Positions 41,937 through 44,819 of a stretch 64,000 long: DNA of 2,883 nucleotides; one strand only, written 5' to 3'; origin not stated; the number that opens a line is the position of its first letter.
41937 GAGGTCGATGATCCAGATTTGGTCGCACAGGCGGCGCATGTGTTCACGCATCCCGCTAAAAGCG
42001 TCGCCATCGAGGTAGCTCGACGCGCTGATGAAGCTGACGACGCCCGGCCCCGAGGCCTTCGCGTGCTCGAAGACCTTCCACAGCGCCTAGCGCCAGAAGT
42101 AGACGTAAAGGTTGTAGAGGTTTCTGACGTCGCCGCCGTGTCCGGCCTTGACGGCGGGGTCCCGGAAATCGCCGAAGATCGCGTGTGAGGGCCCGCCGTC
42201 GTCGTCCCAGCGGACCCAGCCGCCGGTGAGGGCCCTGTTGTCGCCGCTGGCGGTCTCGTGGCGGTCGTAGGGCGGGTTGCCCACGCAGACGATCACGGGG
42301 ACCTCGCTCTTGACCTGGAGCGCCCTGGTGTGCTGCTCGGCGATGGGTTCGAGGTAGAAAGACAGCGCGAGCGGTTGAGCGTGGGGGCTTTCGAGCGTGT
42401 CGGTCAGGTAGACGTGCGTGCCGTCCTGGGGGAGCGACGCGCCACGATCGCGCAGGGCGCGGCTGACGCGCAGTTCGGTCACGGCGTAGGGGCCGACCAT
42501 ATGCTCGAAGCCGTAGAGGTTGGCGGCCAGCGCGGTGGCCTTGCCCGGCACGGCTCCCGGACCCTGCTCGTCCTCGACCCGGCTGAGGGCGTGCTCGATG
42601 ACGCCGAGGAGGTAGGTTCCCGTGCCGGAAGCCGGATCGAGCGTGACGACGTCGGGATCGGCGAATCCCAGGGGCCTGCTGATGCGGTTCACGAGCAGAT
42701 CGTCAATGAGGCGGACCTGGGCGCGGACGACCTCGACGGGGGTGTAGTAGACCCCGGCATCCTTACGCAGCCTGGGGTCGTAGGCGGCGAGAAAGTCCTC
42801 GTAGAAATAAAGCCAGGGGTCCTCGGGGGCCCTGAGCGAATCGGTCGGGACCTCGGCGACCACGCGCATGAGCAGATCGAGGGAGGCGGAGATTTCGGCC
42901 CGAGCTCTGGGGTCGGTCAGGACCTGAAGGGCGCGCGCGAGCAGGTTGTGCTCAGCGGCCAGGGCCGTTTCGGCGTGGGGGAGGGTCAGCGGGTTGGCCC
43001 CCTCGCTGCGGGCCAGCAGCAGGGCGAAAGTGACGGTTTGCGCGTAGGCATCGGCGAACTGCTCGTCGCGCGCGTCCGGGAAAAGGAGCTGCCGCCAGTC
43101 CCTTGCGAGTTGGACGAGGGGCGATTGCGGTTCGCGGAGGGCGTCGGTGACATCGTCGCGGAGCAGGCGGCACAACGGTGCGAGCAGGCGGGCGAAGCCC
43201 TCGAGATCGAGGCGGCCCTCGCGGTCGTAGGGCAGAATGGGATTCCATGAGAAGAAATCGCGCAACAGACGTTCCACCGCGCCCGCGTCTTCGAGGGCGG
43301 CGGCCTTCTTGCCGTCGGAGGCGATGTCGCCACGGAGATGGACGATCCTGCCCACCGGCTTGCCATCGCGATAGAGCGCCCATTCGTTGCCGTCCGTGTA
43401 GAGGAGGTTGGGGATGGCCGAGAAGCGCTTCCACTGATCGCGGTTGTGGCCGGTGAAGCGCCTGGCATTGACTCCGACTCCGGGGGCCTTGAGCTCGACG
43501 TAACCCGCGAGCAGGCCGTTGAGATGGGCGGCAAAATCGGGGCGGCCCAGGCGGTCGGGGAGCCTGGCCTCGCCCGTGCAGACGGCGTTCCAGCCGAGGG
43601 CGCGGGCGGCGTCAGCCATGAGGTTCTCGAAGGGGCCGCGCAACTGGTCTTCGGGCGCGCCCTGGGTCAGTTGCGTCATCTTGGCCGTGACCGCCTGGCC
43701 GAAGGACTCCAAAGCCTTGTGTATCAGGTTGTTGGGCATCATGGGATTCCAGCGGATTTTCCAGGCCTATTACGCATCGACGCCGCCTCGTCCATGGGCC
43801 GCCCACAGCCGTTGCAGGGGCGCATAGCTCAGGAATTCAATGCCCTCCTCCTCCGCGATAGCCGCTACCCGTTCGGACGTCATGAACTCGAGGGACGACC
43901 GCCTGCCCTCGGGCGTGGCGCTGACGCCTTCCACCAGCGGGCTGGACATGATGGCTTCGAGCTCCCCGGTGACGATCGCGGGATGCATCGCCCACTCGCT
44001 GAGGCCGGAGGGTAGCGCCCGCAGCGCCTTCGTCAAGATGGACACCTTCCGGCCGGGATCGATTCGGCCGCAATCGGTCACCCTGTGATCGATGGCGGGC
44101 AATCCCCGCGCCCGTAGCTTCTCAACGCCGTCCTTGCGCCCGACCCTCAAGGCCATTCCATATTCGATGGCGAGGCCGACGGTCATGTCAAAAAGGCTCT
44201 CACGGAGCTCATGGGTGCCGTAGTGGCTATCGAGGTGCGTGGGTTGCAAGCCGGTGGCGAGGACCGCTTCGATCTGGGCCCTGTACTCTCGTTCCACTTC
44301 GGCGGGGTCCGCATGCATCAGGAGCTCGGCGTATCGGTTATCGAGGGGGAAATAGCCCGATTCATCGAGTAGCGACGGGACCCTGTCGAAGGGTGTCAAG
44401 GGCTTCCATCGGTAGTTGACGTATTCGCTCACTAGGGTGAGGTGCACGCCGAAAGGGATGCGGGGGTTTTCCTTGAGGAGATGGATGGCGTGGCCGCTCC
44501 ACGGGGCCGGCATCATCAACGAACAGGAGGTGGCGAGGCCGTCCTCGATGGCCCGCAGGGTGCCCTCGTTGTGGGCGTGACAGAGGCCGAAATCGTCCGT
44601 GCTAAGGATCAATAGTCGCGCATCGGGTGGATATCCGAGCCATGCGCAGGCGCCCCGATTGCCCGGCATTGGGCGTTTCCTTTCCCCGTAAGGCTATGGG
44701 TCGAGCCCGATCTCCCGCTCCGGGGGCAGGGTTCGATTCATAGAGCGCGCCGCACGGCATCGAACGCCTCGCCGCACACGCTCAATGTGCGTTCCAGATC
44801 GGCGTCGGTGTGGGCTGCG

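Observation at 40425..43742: MmeI-like single-chain restriction-modification gene split by a single in-frame amber codon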

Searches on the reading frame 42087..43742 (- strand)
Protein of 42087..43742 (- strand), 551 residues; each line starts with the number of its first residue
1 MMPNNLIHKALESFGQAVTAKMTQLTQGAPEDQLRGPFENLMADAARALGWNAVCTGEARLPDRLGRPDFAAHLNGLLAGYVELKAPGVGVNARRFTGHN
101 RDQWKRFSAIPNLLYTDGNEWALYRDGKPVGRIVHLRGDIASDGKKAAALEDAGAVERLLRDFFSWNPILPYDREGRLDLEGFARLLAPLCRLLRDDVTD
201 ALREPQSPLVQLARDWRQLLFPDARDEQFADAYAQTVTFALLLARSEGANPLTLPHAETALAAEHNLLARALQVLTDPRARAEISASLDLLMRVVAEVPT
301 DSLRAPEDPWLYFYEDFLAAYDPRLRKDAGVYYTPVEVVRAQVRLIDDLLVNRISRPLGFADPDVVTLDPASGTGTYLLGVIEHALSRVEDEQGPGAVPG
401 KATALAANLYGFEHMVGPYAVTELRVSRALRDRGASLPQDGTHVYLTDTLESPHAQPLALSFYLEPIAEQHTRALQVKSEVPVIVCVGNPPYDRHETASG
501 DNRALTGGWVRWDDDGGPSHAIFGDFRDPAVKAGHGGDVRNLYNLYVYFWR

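Call 17: find_encoding_contigs(protein=window:42087-43742:-, flank=10000, max_places=6)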
Protein window:42087-43742:- (551 aa): 2 contigs read that carry it; 2 places shown.
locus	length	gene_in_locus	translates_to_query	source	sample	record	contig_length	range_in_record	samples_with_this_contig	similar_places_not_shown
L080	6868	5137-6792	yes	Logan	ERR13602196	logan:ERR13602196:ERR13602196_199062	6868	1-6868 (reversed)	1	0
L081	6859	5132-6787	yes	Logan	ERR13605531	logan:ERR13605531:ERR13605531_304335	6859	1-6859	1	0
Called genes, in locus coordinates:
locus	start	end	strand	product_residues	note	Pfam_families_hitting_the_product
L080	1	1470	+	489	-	?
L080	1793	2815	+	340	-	PF01408:GFO_IDH_MocA, PF02894:GFO_IDH_MocA_C, PF22725:GFO_IDH_MocA_C3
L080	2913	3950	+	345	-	PF00202:Aminotran_3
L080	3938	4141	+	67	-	-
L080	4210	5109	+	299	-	PF04794:YdjC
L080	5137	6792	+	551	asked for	PF02384:N6_Mtase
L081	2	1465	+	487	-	?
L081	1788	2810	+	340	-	PF01408:GFO_IDH_MocA, PF02894:GFO_IDH_MocA_C, PF22725:GFO_IDH_MocA_C3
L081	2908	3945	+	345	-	PF00202:Aminotran_3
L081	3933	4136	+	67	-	-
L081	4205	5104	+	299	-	PF04794:YdjC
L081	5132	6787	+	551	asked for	PF02384:N6_Mtase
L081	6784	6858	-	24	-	?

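Call 24: list_cluster_members(proteins=[window:42087-43742:-, window:43770-44669:-, window:47409-50051:-, window:56877-59477:+])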
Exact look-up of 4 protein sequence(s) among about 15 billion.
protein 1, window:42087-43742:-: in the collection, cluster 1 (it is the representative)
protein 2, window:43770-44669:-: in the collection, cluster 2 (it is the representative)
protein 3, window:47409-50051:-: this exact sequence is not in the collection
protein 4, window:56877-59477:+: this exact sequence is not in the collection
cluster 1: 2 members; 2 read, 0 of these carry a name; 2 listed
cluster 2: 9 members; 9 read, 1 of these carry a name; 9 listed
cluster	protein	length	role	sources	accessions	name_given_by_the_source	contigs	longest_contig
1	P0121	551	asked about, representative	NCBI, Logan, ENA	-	-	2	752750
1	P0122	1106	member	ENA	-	-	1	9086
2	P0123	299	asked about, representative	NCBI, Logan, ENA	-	-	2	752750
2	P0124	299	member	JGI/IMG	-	predicted glycoside hydrolase/deacetylase ChbG (UPF0249 family)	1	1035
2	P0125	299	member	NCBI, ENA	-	-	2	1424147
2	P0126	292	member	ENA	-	-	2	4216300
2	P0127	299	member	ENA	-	-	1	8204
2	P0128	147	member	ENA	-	-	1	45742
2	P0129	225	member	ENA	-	-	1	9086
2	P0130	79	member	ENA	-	-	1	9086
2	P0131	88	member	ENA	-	-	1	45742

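Call 26: find_encoding_contigs(protein=P0122, flank=10000, max_places=6)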
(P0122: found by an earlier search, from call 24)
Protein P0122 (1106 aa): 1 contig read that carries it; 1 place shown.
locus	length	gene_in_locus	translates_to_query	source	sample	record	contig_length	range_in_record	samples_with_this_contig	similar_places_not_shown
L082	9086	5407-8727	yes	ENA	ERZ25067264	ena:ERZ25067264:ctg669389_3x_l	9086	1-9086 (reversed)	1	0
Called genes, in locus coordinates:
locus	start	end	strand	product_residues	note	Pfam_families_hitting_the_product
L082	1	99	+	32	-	?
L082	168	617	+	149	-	-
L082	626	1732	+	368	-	PF00593:TonB_dep_Rec_b-barrel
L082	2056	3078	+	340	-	PF01408:GFO_IDH_MocA, PF02894:GFO_IDH_MocA_C, PF22725:GFO_IDH_MocA_C3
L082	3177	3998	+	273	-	PF00202:Aminotran_3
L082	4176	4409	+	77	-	-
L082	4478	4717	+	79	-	PF04794:YdjC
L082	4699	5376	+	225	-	PF04794:YdjC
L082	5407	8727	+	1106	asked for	PF02384:N6_Mtase (weak), PF18135:Type_ISP_C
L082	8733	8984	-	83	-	-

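Call 33: search_protein_families(library=pfam, proteins=[P0122], max_evalue=10)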
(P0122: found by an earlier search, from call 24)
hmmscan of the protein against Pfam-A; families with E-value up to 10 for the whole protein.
P0122 (1106 aa): 3 families
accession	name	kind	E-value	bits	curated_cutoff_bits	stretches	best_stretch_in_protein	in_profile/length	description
PF18135.7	Type_ISP_C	-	8.8e-76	255.6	25.9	1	695-1041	2-342/342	Type ISP C-terminal specificity domain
PF02384.22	N6_Mtase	-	1.4e-06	28.3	20.4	1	312-494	9-138/311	N-6 DNA Methylase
PF07669.17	Eco57I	-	0.38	11.3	25.3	1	485-594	78-158/171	Eco57I restriction-modification methylase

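Call 35: search_solved_structures(query=A1, max_evalue=10)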
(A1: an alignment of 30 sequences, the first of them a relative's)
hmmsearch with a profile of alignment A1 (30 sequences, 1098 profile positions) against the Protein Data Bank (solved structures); distinct sequences matched with E-value up to 10: 7.
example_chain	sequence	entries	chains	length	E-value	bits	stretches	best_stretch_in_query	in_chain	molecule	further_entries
7lo5_A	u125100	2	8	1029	2.7e-38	134.4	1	312-939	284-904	Site-specific DNA-methyltransferase (adenine-specific)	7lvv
4xqk_A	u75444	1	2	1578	9.8e-34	119.3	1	311-983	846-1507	LlaBIII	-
5ffj_A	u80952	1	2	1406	7.8e-33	116.3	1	311-979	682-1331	Endonuclease and methylase LlaGI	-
3c5q_A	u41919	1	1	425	0.38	11.4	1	775-876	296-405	Diaminopimelate decarboxylase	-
2qgh_A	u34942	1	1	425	0.38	11.4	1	775-876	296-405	Diaminopimelate decarboxylase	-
7vru_A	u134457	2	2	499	0.47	11.1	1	306-385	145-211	Site-specific DNA-methyltransferase (adenine-specific)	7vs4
9evt_a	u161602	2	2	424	1.9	9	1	141-181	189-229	Small ribosomal subunit protein mS35 mitochondrial conserved domain-containing protein | mS35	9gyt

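Call 52: predict_structure(alignment_id=A2)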
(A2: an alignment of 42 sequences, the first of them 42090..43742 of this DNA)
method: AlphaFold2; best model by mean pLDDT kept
length: 551 residues; sequences in the alignment: 42
mean_pLDDT: 69.5   pTM: 0.60
mean pLDDT of the five models: 69.5, 64.2, 61.8, 61.2, 59.7
residues with pLDDT >= 90: 41; 70-90: 267; 50-70: 152; < 50: 91
segments of 3 or more residues with pLDDT < 50: 59-65, 306-308, 326-335, 367-374, 411-424, 441-452, 460-471, 480-491, 516-518, 549-551
pLDDT, mean of each block of 10 residues (from residue 1): 78 90 68 82 88 68 53 78 86 86 80 90 89 91 89 91 86 83 83 81 84 71 74 76 78 84 63 76 76 85 56 67 53 44 54 64 55 51 75 78 65 38 56 64 38 49 44 51 37 60 59 56 74 72 55 44
secondary structure, 60 per line:
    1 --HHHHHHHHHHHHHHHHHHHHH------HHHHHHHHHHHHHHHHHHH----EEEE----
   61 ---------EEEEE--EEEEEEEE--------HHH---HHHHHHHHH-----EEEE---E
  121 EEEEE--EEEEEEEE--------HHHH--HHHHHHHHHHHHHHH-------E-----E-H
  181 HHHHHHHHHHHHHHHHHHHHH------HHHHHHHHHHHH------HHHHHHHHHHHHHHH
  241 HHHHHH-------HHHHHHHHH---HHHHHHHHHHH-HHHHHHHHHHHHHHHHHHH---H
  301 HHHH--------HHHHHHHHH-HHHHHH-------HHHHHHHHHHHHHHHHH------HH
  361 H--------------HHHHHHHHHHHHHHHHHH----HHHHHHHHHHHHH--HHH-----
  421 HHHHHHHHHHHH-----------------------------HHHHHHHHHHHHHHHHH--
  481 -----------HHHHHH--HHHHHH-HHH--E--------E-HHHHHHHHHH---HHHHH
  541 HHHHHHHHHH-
elements in order: H3-23 H30-48 E53-56 E70-74 E77-84 H99-107 E113-116 E120-125 E128-135 H144-147 H150-164 H180-201 H208-219 H226-246 H254-262 H266-276 H278-296 H300-304 H313-321 H323-328 H336-352 H376-393 H398-410 H421-432 H462-478 H492-497 H500-505 H523-532 H536-550

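Call 71: find_encoding_contigs(protein=P0125, flank=10000, max_places=4)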
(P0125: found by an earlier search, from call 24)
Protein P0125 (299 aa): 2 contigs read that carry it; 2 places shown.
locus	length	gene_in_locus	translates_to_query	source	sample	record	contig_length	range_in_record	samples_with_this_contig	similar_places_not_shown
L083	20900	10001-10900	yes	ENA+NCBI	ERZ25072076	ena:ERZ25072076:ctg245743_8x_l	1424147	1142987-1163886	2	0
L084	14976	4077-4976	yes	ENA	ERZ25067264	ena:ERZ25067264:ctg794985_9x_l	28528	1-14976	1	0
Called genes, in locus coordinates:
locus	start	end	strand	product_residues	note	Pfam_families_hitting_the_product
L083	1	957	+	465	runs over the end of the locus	PF00291:PALP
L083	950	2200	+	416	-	PF01053:Cys_Met_Meta_PP, PF00155:Aminotran_1_2 (weak), PF01041:DegT_DnrJ_EryC1 (weak)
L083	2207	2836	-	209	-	-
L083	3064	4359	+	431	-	PF00202:Aminotran_3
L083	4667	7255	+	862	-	PF07715:Plug, PF00593:TonB_dep_Rec_b-barrel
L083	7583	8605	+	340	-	PF01408:GFO_IDH_MocA, PF02894:GFO_IDH_MocA_C, PF22725:GFO_IDH_MocA_C3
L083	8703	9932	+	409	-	PF00202:Aminotran_3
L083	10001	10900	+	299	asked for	PF04794:YdjC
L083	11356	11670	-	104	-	PF24113:DUF7387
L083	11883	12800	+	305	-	PF00248:Aldo_ket_red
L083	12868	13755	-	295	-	PF01261:AP_endonuc_2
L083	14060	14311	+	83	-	-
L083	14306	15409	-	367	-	PF10282:Lactonase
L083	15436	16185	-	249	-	-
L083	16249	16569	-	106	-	PF12895:ANAPC3 (weak), PF07719:TPR_2 (faint), PF13432:TPR_16 (weak), PF14559:TPR_19 (weak)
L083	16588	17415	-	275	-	PF01261:AP_endonuc_2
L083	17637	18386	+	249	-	-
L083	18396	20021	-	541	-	PF00496:SBP_bac_5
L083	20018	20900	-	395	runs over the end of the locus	PF01551:Peptidase_M23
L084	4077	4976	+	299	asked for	PF04794:YdjC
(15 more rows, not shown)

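Call 72: find_encoding_contigs(protein=P0126, flank=10000, max_places=4)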
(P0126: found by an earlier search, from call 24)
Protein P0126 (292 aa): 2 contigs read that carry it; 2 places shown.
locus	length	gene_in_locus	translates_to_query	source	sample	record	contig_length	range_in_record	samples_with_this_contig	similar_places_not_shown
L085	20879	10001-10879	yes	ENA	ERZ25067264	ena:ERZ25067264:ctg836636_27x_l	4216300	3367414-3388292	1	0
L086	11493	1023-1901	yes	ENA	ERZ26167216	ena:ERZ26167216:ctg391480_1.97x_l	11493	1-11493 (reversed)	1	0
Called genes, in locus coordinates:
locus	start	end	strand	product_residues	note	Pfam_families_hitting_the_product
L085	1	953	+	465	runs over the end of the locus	PF00291:PALP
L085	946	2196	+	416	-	PF01053:Cys_Met_Meta_PP, PF00155:Aminotran_1_2, PF01212:Beta_elim_lyase (weak), PF01041:DegT_DnrJ_EryC1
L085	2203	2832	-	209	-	-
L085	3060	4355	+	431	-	PF00202:Aminotran_3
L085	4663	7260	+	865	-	PF07715:Plug, PF00593:TonB_dep_Rec_b-barrel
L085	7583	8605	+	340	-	PF01408:GFO_IDH_MocA, PF02894:GFO_IDH_MocA_C, PF22725:GFO_IDH_MocA_C3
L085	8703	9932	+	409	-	PF00202:Aminotran_3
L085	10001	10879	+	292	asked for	PF04794:YdjC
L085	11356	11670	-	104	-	PF24113:DUF7387 (weak)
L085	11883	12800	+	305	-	PF00248:Aldo_ket_red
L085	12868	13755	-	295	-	PF01261:AP_endonuc_2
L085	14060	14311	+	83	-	-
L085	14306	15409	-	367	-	PF10282:Lactonase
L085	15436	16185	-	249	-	-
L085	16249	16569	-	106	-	PF12895:ANAPC3 (weak), PF07719:TPR_2 (faint), PF13432:TPR_16 (weak), PF14559:TPR_19 (weak)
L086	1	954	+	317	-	?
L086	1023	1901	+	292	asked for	PF04794:YdjC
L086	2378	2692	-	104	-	PF24113:DUF7387 (weak)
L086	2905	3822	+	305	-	PF00248:Aldo_ket_red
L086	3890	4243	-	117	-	PF01261:AP_endonuc_2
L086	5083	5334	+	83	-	-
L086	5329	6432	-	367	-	PF10282:Lactonase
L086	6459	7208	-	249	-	-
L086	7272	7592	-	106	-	PF12895:ANAPC3 (weak), PF07719:TPR_2 (faint), PF13432:TPR_16 (weak), PF14559:TPR_19 (weak)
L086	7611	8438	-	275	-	PF01261:AP_endonuc_2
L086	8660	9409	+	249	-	-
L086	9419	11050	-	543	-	PF00496:SBP_bac_5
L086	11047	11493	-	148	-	?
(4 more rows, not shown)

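Call 73: find_encoding_contigs(protein=P0127, flank=10000, max_places=4)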
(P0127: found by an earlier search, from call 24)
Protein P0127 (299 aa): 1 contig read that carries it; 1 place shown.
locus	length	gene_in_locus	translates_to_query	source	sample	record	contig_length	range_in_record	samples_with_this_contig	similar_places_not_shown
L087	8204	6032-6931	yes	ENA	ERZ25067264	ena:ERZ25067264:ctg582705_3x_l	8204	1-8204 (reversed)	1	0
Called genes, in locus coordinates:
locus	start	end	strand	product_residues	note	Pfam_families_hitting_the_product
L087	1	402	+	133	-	?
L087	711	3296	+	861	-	PF07715:Plug, PF00593:TonB_dep_Rec_b-barrel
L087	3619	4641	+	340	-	PF01408:GFO_IDH_MocA, PF02894:GFO_IDH_MocA_C, PF22725:GFO_IDH_MocA_C3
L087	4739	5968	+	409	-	PF00202:Aminotran_3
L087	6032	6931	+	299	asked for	PF04794:YdjC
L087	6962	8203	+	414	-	?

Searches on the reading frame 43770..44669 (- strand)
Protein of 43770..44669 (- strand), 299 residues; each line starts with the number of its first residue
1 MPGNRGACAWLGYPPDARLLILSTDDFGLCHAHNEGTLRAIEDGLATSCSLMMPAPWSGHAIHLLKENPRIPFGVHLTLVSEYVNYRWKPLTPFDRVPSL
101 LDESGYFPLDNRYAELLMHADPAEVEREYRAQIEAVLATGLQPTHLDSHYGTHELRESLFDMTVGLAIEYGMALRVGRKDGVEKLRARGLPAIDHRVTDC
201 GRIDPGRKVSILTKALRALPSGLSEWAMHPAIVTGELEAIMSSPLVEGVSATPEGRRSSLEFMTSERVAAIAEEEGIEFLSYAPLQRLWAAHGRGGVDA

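Call 22: find_encoding_contigs(protein=window:43770-44669:-, flank=10000, max_places=10)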
Protein window:43770-44669:- (299 aa): 2 contigs read that carry it; 2 places shown.
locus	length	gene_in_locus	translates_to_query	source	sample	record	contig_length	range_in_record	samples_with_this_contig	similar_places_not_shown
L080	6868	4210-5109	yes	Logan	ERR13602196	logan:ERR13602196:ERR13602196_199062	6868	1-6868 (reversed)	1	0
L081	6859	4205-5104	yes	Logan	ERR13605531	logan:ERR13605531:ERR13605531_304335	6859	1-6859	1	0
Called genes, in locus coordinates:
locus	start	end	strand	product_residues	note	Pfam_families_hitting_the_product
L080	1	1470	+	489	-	?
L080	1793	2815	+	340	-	PF01408:GFO_IDH_MocA, PF02894:GFO_IDH_MocA_C, PF22725:GFO_IDH_MocA_C3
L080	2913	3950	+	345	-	PF00202:Aminotran_3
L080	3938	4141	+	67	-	-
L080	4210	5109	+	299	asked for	PF04794:YdjC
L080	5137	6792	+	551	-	PF02384:N6_Mtase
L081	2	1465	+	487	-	?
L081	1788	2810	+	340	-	PF01408:GFO_IDH_MocA, PF02894:GFO_IDH_MocA_C, PF22725:GFO_IDH_MocA_C3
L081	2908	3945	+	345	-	PF00202:Aminotran_3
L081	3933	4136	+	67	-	-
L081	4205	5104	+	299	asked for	PF04794:YdjC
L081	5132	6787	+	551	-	PF02384:N6_Mtase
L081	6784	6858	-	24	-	?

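Call 33: search_protein_families(library=pfam, proteins=[P0122], max_evalue=10)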
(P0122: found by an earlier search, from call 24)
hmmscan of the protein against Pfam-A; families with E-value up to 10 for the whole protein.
P0122 (1106 aa): 3 families
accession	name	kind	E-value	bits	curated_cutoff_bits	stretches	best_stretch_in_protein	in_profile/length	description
PF18135.7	Type_ISP_C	-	8.8e-76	255.6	25.9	1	695-1041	2-342/342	Type ISP C-terminal specificity domain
PF02384.22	N6_Mtase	-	1.4e-06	28.3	20.4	1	312-494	9-138/311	N-6 DNA Methylase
PF07669.17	Eco57I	-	0.38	11.3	25.3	1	485-594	78-158/171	Eco57I restriction-modification methylase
